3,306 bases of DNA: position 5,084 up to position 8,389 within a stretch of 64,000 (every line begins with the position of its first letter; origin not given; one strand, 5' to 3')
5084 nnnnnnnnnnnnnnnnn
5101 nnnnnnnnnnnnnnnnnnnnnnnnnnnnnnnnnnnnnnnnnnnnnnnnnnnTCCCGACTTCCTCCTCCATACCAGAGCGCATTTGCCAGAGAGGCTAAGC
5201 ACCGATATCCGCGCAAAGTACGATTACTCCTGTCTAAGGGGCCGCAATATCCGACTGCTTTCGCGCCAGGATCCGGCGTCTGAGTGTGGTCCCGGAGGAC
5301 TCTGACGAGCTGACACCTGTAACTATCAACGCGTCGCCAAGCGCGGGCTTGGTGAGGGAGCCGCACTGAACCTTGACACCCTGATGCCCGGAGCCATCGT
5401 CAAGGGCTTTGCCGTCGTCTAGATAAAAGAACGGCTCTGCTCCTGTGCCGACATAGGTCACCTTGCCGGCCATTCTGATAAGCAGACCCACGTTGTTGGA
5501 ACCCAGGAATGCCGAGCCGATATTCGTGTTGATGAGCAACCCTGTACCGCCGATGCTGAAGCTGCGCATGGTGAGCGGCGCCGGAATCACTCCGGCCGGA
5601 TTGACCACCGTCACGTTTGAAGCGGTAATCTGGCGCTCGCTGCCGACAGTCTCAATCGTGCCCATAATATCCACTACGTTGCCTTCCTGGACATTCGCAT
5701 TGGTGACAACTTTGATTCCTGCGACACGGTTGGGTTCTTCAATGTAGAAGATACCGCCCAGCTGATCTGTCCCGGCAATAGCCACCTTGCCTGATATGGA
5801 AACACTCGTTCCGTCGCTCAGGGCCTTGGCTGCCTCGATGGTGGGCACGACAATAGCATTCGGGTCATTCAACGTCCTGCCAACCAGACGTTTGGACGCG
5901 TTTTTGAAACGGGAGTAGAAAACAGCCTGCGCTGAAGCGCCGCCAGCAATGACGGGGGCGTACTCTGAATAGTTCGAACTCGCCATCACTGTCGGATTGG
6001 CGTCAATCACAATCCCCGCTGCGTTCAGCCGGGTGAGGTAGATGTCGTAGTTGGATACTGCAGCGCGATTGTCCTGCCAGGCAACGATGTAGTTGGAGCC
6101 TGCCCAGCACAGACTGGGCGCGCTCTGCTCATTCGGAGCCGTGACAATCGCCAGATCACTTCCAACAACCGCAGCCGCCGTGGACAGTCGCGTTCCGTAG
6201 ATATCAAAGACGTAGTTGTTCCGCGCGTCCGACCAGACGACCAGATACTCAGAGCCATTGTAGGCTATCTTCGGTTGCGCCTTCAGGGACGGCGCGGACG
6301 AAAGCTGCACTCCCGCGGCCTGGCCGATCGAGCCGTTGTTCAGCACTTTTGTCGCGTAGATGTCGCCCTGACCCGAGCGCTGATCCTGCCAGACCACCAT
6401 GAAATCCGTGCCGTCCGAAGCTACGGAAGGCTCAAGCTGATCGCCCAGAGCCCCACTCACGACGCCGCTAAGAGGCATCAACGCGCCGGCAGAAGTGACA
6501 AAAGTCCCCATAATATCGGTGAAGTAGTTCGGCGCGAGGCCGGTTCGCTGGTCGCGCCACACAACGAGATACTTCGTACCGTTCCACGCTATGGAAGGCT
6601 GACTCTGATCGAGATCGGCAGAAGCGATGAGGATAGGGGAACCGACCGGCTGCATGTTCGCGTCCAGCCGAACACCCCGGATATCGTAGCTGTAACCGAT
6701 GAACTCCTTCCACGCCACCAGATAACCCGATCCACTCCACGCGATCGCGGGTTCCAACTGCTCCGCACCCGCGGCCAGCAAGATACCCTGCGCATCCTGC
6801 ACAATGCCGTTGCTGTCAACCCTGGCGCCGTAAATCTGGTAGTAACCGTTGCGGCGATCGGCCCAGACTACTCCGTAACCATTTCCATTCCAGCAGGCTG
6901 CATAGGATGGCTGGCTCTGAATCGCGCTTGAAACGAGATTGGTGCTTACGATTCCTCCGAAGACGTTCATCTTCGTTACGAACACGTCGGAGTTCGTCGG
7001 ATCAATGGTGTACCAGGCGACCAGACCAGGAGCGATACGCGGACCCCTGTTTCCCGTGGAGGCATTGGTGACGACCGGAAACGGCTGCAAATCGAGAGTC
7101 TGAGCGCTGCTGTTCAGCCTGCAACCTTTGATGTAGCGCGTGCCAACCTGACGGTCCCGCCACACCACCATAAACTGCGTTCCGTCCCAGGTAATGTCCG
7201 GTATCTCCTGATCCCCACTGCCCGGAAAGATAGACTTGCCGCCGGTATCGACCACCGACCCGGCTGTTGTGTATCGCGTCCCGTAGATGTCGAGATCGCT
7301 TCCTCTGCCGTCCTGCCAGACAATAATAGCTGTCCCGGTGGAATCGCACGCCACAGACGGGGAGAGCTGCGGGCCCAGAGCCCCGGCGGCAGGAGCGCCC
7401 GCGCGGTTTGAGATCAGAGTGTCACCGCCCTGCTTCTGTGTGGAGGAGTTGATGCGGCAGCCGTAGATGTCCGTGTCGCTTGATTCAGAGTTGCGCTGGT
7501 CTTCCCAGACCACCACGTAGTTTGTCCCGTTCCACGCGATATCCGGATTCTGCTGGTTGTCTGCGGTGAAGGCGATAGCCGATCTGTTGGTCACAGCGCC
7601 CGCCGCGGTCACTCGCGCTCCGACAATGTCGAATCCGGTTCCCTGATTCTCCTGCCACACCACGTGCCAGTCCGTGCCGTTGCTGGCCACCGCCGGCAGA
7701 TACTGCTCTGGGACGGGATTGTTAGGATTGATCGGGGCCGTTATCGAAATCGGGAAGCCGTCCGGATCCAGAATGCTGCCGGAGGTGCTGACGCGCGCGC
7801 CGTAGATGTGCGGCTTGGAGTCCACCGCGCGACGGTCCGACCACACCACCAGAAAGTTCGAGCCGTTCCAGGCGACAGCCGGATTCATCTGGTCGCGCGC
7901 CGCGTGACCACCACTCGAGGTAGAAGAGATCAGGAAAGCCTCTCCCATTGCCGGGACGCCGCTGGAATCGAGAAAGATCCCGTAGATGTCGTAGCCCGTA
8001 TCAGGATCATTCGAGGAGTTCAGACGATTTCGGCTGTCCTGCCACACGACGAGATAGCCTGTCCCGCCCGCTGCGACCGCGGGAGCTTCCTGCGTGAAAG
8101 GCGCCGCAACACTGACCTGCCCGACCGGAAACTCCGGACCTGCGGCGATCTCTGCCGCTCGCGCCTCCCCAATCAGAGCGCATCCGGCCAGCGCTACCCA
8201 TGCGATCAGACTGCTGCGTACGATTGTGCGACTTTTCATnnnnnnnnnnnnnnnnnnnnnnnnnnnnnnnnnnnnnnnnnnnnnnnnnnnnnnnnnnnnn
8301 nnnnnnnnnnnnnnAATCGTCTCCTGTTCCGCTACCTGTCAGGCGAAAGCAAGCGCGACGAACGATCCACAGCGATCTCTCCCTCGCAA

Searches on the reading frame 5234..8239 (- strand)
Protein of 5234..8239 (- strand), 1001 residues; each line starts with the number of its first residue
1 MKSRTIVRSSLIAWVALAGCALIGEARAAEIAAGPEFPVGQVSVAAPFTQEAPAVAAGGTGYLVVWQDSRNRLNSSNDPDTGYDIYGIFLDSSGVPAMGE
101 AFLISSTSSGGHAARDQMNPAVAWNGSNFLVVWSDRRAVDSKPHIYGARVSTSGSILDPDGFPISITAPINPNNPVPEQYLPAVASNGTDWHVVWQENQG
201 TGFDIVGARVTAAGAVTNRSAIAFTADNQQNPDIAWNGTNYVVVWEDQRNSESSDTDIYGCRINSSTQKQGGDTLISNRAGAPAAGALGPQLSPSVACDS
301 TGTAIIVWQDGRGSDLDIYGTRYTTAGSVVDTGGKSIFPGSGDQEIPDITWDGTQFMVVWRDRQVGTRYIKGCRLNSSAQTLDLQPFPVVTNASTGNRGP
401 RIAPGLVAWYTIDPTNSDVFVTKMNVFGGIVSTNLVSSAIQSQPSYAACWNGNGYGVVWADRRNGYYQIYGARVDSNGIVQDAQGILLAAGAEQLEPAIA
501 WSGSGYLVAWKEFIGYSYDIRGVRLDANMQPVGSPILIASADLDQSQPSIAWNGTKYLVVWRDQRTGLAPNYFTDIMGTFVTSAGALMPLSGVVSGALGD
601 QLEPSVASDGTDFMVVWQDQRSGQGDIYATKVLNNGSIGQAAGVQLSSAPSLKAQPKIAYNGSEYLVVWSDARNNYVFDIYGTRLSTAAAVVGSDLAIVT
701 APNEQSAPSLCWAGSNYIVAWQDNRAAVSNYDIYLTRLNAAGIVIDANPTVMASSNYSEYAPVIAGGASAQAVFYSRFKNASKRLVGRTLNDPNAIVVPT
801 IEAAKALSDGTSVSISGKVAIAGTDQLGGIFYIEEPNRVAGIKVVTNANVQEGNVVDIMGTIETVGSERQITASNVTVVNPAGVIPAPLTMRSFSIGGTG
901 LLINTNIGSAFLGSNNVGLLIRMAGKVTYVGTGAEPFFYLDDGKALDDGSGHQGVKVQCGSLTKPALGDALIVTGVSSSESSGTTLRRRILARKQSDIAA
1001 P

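Call 7: search_protein_families(library=pfam, proteins=[window:5234-8239:-], max_evalue=1)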
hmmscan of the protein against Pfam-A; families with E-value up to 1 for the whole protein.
window:5234-8239:- (1001 aa): 0 families

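Call 8: search_protein_families(library=ncbifam, proteins=[window:5234-8239:-], max_evalue=1)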
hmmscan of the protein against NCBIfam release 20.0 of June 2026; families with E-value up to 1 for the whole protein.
window:5234-8239:- (1001 aa): 3 families
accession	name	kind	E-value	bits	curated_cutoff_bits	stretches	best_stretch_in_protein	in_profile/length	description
TIGR04275.1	beta_prop_Msarc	repeat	2.8e-17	62.2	85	5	615-629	21-35/40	beta-propeller repeat protein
NF053835.1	PDIAV_lipo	equivalog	0.33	10.3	90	1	181-252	44-114/458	PDIAV motif-containing lipoprotein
TIGR02608.1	delta_60_rpt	domain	0.98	9.3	76.5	0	726-742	23-38/55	delta-60 repeat domain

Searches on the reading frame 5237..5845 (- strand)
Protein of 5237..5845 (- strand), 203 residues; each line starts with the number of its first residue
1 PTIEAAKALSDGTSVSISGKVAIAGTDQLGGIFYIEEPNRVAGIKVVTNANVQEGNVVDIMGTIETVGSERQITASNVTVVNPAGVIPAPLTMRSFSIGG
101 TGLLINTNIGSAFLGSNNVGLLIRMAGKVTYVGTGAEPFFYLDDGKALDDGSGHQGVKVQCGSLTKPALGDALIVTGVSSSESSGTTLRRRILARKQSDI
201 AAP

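Call 9: search_protein_families(library=pfam, alignment_id=A1, max_evalue=10)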
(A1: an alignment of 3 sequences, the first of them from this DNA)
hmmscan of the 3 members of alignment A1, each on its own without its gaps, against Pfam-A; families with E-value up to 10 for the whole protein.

A. member 1, seq(203 aa): 2 families
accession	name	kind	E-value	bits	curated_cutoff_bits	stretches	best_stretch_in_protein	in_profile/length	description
PF16100.11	RMI2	-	0.058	13.6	29.4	1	41-73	69-106/132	RecQ-mediated genome instability protein 2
PF01336.31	tRNA_anti-codon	-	0.29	11.6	27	0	50-81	43-75/75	OB-fold nucleic acid binding domain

B. families by the number of members that match (of 3 scanned): 7 families
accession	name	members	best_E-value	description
PF01336.31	tRNA_anti-codon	2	0.0011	OB-fold nucleic acid binding domain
PF18914.6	DUF5666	1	0.00046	Domain of unknown function (DUF5666)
PF03217.20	SlpA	1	0.0088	Surface layer protein A domain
PF05354.17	Phage_attach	1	0.015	Phage Head-Tail Attachment protein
PF16100.11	RMI2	1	0.058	RecQ-mediated genome instability protein 2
PF04076.19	BOF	1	0.098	Bacterial OB fold (BOF) protein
PF23284.2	KOW2_Spt5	1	0.31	Transcription elongation factor SPT5, second KOW domain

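Call 13: find_homologous_proteins(query=A1, max_evalue=0.001)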
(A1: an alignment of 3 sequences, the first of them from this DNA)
Query A1 (3 sequences) (203 aa, profile of the alignment): 27 proteins with E <= 0.001 among 8000 candidates.
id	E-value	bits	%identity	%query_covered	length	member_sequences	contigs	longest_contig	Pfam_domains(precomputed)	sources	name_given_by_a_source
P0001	8.9e-32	128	36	98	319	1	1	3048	PF25168.2,PF25174.2,PF24814.2,PF24105.2,PF24805.2,PF23381.2,PF25173.2,PF12894.14,PF25175.2,PF24817.2,PF24796.2,PF07676.19,PF24780.2,PF25172.2,PF20426.5,PF25391.2,PF24807.2,PF25047.1,PF00400.39,PF23414.2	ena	-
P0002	4.7e-31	126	41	96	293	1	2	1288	-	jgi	-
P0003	1.9e-29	121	33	95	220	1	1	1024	-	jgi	jgi:hypothetical protein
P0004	4.6e-29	119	38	96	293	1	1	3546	-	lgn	-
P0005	4.1e-28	116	38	99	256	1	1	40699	-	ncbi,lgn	-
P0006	2.4e-26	111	35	96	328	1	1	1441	-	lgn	-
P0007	3.6e-26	110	37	97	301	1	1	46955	-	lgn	-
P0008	1.2e-25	108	38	95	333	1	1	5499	-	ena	-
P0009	1.6e-25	108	40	90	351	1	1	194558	PF00041.28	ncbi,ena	-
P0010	4.1e-25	107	36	100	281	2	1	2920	-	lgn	-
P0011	4.6e-25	106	35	92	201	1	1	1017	-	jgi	jgi:hypothetical protein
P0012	1.5e-24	105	37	100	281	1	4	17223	-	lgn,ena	-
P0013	3.4e-23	100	37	86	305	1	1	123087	-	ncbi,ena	-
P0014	8.6e-23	99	38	87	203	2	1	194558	-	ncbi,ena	-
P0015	3.4e-22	97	39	80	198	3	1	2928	-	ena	-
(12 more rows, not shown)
